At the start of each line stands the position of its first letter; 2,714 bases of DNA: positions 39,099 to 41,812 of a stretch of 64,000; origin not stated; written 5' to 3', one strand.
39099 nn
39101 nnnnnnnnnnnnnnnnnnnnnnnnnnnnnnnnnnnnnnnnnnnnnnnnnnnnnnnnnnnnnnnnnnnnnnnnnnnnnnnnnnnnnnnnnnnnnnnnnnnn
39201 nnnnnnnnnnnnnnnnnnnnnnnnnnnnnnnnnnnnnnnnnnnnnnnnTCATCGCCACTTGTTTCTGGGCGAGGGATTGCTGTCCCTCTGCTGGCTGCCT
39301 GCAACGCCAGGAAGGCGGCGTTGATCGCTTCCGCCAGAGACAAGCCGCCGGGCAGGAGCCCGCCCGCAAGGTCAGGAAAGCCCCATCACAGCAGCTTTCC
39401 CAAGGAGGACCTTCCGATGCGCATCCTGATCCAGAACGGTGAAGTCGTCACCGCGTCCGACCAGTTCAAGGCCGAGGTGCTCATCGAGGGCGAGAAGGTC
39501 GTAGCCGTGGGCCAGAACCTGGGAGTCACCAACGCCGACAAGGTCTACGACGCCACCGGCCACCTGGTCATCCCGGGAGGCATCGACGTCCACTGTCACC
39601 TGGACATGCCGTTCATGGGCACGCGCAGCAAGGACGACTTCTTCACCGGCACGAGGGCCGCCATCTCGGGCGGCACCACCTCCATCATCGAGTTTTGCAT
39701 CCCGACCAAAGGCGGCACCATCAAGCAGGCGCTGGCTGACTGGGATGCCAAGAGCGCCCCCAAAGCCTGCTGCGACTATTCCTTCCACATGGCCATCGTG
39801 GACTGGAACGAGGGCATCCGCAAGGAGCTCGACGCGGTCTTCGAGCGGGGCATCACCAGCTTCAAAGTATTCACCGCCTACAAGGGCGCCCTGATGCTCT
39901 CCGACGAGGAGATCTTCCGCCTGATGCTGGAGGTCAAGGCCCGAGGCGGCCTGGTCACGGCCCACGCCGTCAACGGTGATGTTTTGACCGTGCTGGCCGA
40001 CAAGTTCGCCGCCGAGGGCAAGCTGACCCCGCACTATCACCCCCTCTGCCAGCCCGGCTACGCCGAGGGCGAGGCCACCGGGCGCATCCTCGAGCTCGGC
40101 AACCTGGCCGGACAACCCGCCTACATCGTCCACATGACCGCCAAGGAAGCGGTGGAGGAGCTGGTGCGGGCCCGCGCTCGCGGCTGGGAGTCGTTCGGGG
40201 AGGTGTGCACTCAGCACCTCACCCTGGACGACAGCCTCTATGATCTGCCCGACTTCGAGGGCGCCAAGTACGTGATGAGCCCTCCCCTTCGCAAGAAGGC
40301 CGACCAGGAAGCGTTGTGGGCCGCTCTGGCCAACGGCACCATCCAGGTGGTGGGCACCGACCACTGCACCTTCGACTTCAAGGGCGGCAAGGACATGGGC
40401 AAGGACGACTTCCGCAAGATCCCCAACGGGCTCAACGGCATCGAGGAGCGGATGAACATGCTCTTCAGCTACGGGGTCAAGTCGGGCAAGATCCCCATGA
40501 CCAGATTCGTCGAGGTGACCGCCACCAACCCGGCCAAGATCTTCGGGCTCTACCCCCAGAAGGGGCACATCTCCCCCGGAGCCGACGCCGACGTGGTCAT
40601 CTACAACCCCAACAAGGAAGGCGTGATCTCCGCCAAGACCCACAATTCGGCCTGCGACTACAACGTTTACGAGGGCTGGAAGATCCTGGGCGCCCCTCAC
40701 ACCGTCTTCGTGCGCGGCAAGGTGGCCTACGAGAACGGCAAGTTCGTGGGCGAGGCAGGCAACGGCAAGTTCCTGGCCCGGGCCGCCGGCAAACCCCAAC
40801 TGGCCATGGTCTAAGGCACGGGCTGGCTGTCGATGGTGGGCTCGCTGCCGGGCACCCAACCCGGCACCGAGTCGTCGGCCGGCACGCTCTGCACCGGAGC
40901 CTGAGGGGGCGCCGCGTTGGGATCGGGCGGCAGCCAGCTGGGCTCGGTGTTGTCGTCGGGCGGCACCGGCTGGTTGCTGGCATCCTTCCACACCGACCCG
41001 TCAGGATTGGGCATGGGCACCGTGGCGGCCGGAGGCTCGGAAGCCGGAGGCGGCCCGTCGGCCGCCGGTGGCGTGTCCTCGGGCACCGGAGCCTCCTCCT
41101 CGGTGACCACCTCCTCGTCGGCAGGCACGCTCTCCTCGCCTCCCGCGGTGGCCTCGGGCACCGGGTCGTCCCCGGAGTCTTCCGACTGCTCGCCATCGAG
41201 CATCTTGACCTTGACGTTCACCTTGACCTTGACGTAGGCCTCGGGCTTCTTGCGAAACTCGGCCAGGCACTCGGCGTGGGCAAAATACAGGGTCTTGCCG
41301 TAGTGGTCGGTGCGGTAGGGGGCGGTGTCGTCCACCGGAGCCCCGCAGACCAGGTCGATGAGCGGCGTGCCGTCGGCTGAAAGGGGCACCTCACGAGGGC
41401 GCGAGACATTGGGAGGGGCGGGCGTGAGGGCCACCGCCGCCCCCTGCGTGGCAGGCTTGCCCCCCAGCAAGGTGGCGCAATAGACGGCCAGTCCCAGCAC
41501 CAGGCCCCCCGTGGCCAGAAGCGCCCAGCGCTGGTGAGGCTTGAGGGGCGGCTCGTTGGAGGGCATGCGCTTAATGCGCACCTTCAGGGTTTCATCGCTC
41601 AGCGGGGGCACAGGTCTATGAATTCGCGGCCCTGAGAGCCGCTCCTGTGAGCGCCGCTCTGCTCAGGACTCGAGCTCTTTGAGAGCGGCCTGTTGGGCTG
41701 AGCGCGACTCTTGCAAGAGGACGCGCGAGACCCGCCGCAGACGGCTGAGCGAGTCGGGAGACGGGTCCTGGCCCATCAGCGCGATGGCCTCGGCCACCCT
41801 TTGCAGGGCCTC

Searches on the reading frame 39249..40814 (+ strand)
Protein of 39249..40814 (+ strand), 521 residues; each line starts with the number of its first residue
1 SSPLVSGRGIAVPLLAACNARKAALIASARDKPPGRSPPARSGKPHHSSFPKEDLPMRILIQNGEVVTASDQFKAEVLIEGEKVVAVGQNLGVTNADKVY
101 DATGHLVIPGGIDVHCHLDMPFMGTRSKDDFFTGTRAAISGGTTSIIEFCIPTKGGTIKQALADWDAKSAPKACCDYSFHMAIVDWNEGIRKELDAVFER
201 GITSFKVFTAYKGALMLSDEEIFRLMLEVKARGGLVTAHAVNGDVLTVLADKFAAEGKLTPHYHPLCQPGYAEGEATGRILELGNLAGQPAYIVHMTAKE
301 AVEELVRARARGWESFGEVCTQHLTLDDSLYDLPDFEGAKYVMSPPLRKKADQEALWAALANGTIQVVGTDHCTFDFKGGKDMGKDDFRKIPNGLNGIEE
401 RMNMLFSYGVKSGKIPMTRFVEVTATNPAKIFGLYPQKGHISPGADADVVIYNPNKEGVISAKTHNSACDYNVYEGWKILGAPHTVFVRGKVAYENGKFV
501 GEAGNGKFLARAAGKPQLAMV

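Call 66: search_protein_families(library=pfam, proteins=[window:39249-40814:+], max_evalue=0.001)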
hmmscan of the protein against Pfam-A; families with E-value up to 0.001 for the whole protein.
window:39249-40814:+ (521 aa): 2 families
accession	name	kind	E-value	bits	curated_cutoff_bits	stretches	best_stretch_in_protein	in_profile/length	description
PF01979.26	Amidohydro_1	-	2.5e-25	89.9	25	1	106-491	1-343/345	Amidohydrolase family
PF07969.17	Amidohydro_3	-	2.3e-13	50.9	29.7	2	411-466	403-458/472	Amidohydrolase family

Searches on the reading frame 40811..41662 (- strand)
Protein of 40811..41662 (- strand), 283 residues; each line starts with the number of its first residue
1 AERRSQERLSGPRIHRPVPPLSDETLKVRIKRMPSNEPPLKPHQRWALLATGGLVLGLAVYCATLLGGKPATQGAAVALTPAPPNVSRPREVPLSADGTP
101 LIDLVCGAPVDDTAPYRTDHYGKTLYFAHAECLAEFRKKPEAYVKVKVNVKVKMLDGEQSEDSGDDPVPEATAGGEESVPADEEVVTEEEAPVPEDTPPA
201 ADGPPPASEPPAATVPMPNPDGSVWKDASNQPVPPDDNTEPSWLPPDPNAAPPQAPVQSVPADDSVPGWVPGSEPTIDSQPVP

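Call 66: search_protein_families(library=pfam, proteins=[window:40811-41662:-], max_evalue=0.001)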
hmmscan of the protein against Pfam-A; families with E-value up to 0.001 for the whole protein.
window:40811-41662:- (283 aa): 1 family
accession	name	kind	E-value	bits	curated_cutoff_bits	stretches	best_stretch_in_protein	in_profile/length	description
PF04945.19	YHS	-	2.1e-07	31.3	30.3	1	102-145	2-45/47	YHS domain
